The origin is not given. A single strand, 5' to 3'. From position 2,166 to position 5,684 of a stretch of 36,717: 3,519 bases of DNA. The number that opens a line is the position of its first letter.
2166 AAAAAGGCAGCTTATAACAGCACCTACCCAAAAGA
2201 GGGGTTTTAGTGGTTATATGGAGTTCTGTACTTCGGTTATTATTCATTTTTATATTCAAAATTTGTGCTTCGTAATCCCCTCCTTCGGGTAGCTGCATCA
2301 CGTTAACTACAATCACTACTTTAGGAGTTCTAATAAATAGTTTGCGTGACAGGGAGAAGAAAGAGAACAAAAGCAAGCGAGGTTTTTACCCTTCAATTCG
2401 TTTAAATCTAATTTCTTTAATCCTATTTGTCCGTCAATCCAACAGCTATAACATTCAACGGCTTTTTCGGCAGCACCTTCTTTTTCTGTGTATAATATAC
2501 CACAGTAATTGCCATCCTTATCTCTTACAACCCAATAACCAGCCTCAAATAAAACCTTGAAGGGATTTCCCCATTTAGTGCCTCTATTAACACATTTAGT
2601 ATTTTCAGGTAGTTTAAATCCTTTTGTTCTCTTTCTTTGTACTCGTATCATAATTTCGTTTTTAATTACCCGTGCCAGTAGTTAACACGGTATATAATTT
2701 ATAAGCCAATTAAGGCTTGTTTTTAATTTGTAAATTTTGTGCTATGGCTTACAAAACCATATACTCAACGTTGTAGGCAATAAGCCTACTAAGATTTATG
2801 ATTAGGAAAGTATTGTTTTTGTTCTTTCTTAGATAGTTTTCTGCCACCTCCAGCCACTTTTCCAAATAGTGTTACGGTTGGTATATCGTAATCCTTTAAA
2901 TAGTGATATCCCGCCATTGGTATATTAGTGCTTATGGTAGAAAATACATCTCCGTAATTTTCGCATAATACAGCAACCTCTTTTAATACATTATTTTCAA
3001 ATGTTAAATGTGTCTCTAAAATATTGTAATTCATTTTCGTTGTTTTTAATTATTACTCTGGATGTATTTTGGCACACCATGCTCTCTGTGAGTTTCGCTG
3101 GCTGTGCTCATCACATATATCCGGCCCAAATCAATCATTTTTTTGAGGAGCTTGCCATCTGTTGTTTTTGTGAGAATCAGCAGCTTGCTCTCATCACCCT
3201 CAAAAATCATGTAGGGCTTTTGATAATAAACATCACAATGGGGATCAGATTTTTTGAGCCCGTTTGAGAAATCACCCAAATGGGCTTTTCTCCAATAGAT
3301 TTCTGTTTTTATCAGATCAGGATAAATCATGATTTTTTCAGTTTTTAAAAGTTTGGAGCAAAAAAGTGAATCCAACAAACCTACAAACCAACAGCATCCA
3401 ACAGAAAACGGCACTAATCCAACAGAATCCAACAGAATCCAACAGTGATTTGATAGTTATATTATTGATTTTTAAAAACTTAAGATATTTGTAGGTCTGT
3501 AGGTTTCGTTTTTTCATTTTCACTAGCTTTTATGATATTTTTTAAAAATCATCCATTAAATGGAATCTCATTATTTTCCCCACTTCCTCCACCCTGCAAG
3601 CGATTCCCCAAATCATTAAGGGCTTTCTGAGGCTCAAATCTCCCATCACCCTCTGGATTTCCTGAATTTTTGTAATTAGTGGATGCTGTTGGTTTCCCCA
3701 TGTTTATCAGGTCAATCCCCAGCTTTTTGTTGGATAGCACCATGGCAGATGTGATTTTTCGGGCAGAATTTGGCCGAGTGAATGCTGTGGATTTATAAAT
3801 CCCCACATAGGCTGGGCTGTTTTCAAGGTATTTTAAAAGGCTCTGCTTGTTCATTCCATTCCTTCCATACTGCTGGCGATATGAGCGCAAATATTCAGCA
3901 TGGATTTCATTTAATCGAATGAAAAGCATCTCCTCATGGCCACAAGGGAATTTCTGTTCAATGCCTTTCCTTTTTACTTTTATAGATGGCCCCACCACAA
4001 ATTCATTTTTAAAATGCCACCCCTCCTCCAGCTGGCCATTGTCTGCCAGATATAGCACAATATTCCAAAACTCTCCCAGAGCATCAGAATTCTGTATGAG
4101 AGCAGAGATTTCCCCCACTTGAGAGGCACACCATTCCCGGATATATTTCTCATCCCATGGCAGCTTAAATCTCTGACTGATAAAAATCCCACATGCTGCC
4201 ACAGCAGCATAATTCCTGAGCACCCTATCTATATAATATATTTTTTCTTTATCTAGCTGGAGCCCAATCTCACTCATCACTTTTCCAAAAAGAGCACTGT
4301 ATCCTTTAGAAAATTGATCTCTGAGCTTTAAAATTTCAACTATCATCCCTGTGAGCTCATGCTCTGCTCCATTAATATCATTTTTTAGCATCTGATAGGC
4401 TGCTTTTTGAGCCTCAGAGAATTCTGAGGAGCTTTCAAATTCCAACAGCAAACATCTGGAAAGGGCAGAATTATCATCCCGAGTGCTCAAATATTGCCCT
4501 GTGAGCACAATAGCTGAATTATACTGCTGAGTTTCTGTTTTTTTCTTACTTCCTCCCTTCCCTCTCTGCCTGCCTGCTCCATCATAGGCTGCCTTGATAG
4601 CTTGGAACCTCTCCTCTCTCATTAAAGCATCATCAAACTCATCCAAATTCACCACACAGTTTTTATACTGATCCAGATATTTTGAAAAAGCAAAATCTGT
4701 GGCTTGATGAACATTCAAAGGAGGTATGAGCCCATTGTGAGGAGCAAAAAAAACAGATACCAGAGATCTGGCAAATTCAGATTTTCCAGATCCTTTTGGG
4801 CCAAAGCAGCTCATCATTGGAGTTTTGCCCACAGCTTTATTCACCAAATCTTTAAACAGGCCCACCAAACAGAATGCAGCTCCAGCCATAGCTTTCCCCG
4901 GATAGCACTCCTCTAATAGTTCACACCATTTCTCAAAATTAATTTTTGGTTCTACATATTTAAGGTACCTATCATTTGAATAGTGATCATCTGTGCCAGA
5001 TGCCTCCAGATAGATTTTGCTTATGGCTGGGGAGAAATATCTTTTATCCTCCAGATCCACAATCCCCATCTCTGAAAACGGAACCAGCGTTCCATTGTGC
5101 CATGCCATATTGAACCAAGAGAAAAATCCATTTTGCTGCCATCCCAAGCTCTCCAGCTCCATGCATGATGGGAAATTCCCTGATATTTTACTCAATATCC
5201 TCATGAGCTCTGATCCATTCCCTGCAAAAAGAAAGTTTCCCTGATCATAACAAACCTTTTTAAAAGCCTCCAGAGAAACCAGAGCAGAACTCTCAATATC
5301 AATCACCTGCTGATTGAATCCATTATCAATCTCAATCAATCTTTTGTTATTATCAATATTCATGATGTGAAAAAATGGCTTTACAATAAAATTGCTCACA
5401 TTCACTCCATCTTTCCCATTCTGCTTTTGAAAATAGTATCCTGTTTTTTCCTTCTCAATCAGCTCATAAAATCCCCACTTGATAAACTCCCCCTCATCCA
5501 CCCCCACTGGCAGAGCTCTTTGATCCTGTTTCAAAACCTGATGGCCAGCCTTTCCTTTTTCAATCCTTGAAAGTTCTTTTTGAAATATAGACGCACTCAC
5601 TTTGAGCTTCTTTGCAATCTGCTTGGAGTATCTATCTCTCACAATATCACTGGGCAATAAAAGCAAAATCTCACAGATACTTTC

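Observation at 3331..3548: Iteron array plus AT-rich tract immediately downstream of the primase-helicase: candidate replication origin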

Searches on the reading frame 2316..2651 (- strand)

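Call 11: search_protein_families(library=pfam, proteins=[window:2316-2651:-], max_evalue=0.01)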
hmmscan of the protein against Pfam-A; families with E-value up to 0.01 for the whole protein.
window:2316-2651:- (111 aa): 1 family
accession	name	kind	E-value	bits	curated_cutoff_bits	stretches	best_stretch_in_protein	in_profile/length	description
PF14216.11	DUF4326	-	7.1e-17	62.3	25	1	7-108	1-82/82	Domain of unknown function (DUF4326)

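Call 12: search_protein_families(library=phrogs, proteins=[window:2316-2651:-], max_evalue=0.001)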
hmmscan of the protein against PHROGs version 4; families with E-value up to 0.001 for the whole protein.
window:2316-2651:- (111 aa): 2 families
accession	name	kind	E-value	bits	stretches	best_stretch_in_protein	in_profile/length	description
phrog_464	-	unknown function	7.7e-25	89.1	1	1-110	192-285/322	unknown function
phrog_32227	-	unknown function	2.6e-20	74.2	1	3-109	112-219/230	-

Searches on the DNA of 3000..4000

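Call 72: search_rna_families(source=window, start=3000, end=4000, threshold=evalue, max_evalue=1)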
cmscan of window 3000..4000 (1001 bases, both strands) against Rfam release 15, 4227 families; matches with E-value up to 1: 2.
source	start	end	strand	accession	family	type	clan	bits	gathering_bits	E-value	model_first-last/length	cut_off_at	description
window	3871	3942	-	RF01277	snoU54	Gene; snRNA; snoRNA; CD-box;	CL00008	21.5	35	0.11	1-67/67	no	Small nucleolar RNA U54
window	3294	3374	-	RF01169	SNORD112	Gene; snRNA; snoRNA; CD-box;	CL00069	20.8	58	0.31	1-77/77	no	Small nucleolar RNA SNORD112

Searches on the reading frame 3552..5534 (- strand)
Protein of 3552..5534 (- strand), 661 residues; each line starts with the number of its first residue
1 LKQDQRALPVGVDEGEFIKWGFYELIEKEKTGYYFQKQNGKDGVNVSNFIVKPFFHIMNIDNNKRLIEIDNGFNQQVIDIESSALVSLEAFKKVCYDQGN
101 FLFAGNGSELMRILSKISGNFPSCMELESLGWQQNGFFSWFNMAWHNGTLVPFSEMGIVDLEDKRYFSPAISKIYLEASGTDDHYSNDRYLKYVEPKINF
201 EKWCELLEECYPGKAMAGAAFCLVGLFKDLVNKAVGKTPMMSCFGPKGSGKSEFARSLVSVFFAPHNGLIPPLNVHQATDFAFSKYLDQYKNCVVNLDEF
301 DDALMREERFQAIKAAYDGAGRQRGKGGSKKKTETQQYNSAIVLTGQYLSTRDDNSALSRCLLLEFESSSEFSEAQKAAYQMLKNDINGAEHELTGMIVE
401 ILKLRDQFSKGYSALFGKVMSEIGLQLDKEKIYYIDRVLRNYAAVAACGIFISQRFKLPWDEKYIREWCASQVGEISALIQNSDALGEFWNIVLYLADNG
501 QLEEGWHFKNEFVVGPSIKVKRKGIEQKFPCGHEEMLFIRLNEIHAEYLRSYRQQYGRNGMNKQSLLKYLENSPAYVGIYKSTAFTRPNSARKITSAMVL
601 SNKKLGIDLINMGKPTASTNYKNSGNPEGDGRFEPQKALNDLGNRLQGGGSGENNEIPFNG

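Call 28: search_solved_structures(query=window:3552-5534:-, max_evalue=10, show_alignments=2)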
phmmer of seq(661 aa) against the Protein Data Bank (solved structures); distinct sequences matched with E-value up to 10: 1.
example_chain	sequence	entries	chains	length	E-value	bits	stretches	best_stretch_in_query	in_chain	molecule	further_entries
5dgk_A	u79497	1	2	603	0.16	13.5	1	239-354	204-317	Active helicase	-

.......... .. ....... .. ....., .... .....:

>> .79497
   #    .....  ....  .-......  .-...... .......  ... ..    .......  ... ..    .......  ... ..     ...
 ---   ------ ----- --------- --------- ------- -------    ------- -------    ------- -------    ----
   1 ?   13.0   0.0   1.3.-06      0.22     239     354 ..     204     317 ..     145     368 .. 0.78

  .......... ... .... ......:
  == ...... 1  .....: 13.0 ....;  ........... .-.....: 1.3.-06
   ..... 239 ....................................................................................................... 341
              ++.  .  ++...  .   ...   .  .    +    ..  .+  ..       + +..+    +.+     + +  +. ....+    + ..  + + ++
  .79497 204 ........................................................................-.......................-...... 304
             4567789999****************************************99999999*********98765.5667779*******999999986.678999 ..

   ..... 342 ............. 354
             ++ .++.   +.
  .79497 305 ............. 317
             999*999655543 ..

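Call 29: search_protein_families(library=pfam, proteins=[window:3552-5534:-], max_evalue=10)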
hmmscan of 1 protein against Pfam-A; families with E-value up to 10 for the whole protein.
seq(661 aa): 1 family
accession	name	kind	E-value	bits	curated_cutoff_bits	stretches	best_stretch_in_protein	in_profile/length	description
PF06048.17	DUF927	-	0.0037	17.4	22.6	1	183-332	136-280/284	Domain of unknown function (DUF927)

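Call 48: predict_structure(alignment_id=A2)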
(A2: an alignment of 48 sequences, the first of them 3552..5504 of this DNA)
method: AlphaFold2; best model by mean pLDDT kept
length: 651 residues; sequences in the alignment: 48
mean_pLDDT: 85.9   pTM: 0.75
mean pLDDT of the five models: 85.9, 84.9, 84.7, 84.7, 83.8
residues with pLDDT >= 90: 421; 70-90: 139; 50-70: 38; < 50: 53
segments of 3 or more residues with pLDDT < 50: 511-514, 602-626, 632-651
pLDDT, mean of each block of 10 residues (from residue 1): 80 94 87 91 92 92 94 96 95 97 94 94 97 96 95 94 79 85 92 96 96 98 96 94 94 78 94 93 97 91 93 79 88 94 85 90 92 74 83 97 98 97 93 98 97 97 91 77 92 94 65 51 80 96 90 86 85 90 93 80 36 34 45 41 34 37
secondary structure, 60 per line:
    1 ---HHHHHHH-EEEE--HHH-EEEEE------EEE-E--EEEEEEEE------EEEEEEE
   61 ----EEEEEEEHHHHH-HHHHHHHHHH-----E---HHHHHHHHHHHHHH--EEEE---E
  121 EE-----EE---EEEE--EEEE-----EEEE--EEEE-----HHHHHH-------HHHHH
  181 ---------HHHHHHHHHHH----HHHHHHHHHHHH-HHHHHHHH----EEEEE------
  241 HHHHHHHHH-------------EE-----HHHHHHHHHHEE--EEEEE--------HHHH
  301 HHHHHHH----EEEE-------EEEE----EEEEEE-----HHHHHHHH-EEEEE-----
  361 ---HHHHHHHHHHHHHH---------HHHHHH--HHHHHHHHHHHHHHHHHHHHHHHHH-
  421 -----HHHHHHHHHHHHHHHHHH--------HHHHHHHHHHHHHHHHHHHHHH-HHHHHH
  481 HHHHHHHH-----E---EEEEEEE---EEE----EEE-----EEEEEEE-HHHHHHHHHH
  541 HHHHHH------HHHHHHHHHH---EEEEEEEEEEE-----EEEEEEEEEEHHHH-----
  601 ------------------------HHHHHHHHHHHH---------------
elements in order: H4-10 E12-15 E22-26 E33-35 E40-47 E54-60 E65-71 H72-76 H78-87 H97-110 E113-116 E120-122 E133-136 E139-142 E148-151 E154-157 H163-168 H176-180 H190-200 H205-216 H218-225 E230-234 H241-249 H270-279 E284-288 H297-307 E312-315 E323-326 E331-336 H342-349 E351-355 H364-377 H387-392 H395-419 H426-443 H452-473 H475-488 E498-504 E508-510 E515-517 E523-529 H531-546 H553-562 E566-576 E582-591 H592-595 H625-636

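Call 50: fold_search(model_id=the predicted structure, library=pdb)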
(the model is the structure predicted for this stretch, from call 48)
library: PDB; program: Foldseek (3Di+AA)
matches with E <= 10: 687; with E <= 0.001: 126
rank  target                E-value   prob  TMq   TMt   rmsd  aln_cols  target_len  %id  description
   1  5dgk_B                1.6e-15  1.00  0.52  0.63   8.4       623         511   11  SCCmec type IV Cch - active helicase (released 2016-08-24)
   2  5dgk_A                6.0e-15  1.00  0.51  0.61   9.0       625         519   12  SCCmec type IV Cch - active helicase (released 2016-08-24)
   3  8tch_B                1.8e-13  1.00  0.52  0.67   8.3       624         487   10  Initiation of replication protein with helicase activity encoded by Pathogenicity Island SaPIBov1 (released 2024-07-03)
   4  8tch_A                1.0e-12  1.00  0.51  0.66   8.5       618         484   10  Initiation of replication protein with helicase activity encoded by Pathogenicity Island SaPIBov1 (released 2024-07-03)
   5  6q7l_W                8.3e-07  1.00  0.26  0.34  23.5       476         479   13  Spiral structure of E. coli RavA in the RavA-LdcI cage-like complex (released 2020-02-12)
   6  3nbx                  2.2e-06  1.00  0.25  0.32  19.6       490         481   12  Crystal structure of E. coli RavA (Regulatory ATPase variant A) in complex with ADP (released 2011-01-12)
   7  8kg6_5                2.2e-06  1.00  0.23  0.22  13.9       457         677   13  Yeast replisome in state I (released 2023-12-06)
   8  4upb_C                2.2e-06  1.00  0.23  0.30  16.0       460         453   13  Electron cryo-microscopy of the complex formed between the hexameric ATPase RavA and the decameric inducible decarboxy (released 2014-08-20)
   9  7ola_D                3.2e-06  1.00  0.24  0.37   9.8       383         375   12  Structure of Primase-Helicase in SaPI5 (released 2022-07-13)
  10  9ivf_C                3.2e-06  1.00  0.33  0.34  14.7       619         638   12  Structure of Full-Length AsfvPrimPol with polyT DNA (released 2025-12-24)
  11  7ola_B                3.4e-06  1.00  0.24  0.32  12.8       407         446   13  Structure of Primase-Helicase in SaPI5 (released 2022-07-13)
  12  8s09_5                4.0e-06  1.00  0.23  0.22  14.4       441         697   13  H. sapiens MCM2-7 double hexamer bound to double stranded DNA (released 2024-10-02)
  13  7pds_D                5.0e-06  1.00  0.26  0.33  11.1       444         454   11  The structure of PriRep1 with dsDNA (released 2022-07-13)
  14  7ola_C                8.1e-06  1.00  0.24  0.33  12.8       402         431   11  Structure of Primase-Helicase in SaPI5 (released 2022-07-13)
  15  8wh6_D                8.1e-06  1.00  0.24  0.27  18.5       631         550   10  MPOX E5 hexamer ADP and ssDNA bound and clear primase domain conformation (released 2024-09-25)
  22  7pds_C                2.1e-05  1.00  0.29  0.38  10.8       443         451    9  The structure of PriRep1 with dsDNA (released 2022-07-13)
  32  7pds_A                3.1e-05  1.00  0.27  0.36  11.7       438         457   11  The structure of PriRep1 with dsDNA (released 2022-07-13)
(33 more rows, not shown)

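Call 70: search_solved_structures(query=A2, max_evalue=0.01)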
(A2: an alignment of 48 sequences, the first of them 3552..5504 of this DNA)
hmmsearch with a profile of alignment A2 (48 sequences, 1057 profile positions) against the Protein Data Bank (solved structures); distinct sequences matched with E-value up to 0.01: 12.
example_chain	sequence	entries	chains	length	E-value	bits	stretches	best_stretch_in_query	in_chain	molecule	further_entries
2au3_A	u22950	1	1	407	5.4e-113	381.8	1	5-413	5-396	DNA primase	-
4e2k_A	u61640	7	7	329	5.7e-83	282.4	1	111-424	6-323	DNA primase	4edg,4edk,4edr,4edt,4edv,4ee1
5guj_A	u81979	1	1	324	7.4e-82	278.8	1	110-423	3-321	DNA primase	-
5vaz_A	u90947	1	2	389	6.1e-73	249.2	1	113-408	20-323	DNA primase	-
1dd9_A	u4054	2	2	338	1.4e-71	244.7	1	107-411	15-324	DNA PRIMASE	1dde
1eqn_A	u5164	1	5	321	2.7e-71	243.8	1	108-410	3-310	DNA PRIMASE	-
3b39_A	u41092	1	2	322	1.6e-70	241.2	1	108-410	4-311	DNA primase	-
5w33_A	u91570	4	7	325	3.1e-61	210.5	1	110-409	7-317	DNA primase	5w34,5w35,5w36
1d0q_A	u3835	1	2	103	1.6e-40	141.9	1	2-95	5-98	DNA PRIMASE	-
5dgk_A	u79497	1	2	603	2.5e-09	38.6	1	645-891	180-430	Active helicase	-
1t6t_1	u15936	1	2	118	0.0019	19.2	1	254-329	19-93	putative protein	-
1nui_A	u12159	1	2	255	0.0087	17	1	237-333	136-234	DNA primase/helicase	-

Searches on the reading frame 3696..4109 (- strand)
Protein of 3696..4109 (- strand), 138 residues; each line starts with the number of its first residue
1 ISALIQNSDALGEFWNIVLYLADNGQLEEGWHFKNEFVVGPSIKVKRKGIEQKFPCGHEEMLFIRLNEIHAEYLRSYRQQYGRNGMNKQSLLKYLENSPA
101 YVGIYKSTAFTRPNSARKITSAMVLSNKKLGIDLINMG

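Call 58: predict_structure(alignment_id=A3)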
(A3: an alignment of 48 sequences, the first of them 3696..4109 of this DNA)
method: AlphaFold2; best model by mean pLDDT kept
length: 138 residues; sequences in the alignment: 48
mean_pLDDT: 87.7   pTM: 0.82
mean pLDDT of the five models: 87.7, 87.4, 86.4, 86.4, 85.5
residues with pLDDT >= 90: 97; 70-90: 25; 50-70: 9; < 50: 7
segments of 3 or more residues with pLDDT < 50: 1-6
pLDDT, mean of each block of 10 residues (from residue 1): 56 94 96 90 71 76 97 98 96 94 94 95 94 74
secondary structure, 60 per line:
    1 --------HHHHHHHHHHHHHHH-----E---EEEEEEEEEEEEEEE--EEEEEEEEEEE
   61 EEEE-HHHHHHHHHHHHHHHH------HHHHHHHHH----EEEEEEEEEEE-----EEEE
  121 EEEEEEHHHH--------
elements in order: H9-23 E33-47 E50-64 H66-81 H88-96 E101-111 E117-126 H127-130

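Call 60: fold_search(model_id=the predicted structure, library=pdb)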
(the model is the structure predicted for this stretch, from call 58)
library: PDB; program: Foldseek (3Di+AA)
matches with E <= 10: 476; with E <= 0.001: 0
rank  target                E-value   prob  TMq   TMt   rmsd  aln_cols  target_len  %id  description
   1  8k5p_A                2.4e-01  0.05  0.14  0.02  22.1       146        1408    9  Cryo-EM structure of yeast Rat1-bound Pol II pre-termination transcription complex 2 (Pol II Rat1-PTTC2) (released 2024-01-31)
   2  6yxy_AX               2.9e-01  0.06  0.14  0.13   8.7       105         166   10  State B of the Trypanosoma brucei mitoribosomal large subunit assembly intermediate (released 2020-10-14)
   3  1o6y                  3.9e-01  0.07  0.19  0.13  10.7        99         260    9  Catalytic domain of PknB kinase from Mycobacterium tuberculosis (released 2003-01-30)
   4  6fjw                  4.2e-01  0.08  0.20  0.14  11.5       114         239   14  Streptococcus thermophilus Cas6 (released 2019-02-06)
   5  9lbn_K                4.5e-01  0.09  0.25  0.28   9.9       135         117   10  The composite cryo-EM structure of the head-to-tail connector and head-proximal tail components of bacteriophage phiXa (released 2025-05-07)
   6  2od5                  6.1e-01  0.16  0.21  0.29   6.4        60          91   18  CRYSTAL STRUCTURE OF A PUTATIVE NUCLEIC ACID BINDING PROTEIN (JCVI_PEP_1096688149193) FROM UNCULTURED MARINE ORGANISM AT (released 2007-01-23)
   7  2nvt_A                6.1e-01  0.01  0.12  0.03  21.1       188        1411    9  RNA Polymerase II Elongation Complex in 150 mM Mg+2 with GMPCPP (released 2006-12-12)
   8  7o72_A                6.6e-01  0.04  0.18  0.03  21.3       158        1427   10  Yeast RNA polymerase II transcription pre-initiation complex with closed promoter DNA (released 2021-06-16)
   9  4iy0                  7.0e-01  0.06  0.13  0.12  11.5        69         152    9  Structural and ligand binding properties of the Bateman domain of human magnesium transporters CNNM2 and CNNM4 (released 2014-03-05)
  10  9b42_G                7.0e-01  0.04  0.16  0.13  15.6       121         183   10  Pseudomonas phage Pa193 neck and extended tail (collar, gateway, tail tube, and sheath proteins) (released 2024-10-16)
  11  9r2v_A                7.4e-01  0.04  0.16  0.15  13.6       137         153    8  De novo designed M16 protein fold (released 2025-05-14)
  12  6upx_A                7.4e-01  0.02  0.17  0.03  21.5       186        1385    8  RNA polymerase II elongation complex with 5-guanidinohydantoin lesion in state 1 (released 2020-06-10)
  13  7aih_N                7.9e-01  0.04  0.13  0.12   8.0        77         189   16  The Large subunit of the Kinetoplastid mitochondrial ribosome (released 2021-04-28)
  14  7aax                  7.9e-01  0.04  0.18  0.12  11.2       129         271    8  Crystal structure of MerTK kinase domain in complex with LDC1267 (released 2020-10-28)
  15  5x50_A                8.5e-01  0.02  0.15  0.03  22.6       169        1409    7  RNA Polymerase II from Komagataella Pastoris (Type-2 crystal) (released 2017-05-17)
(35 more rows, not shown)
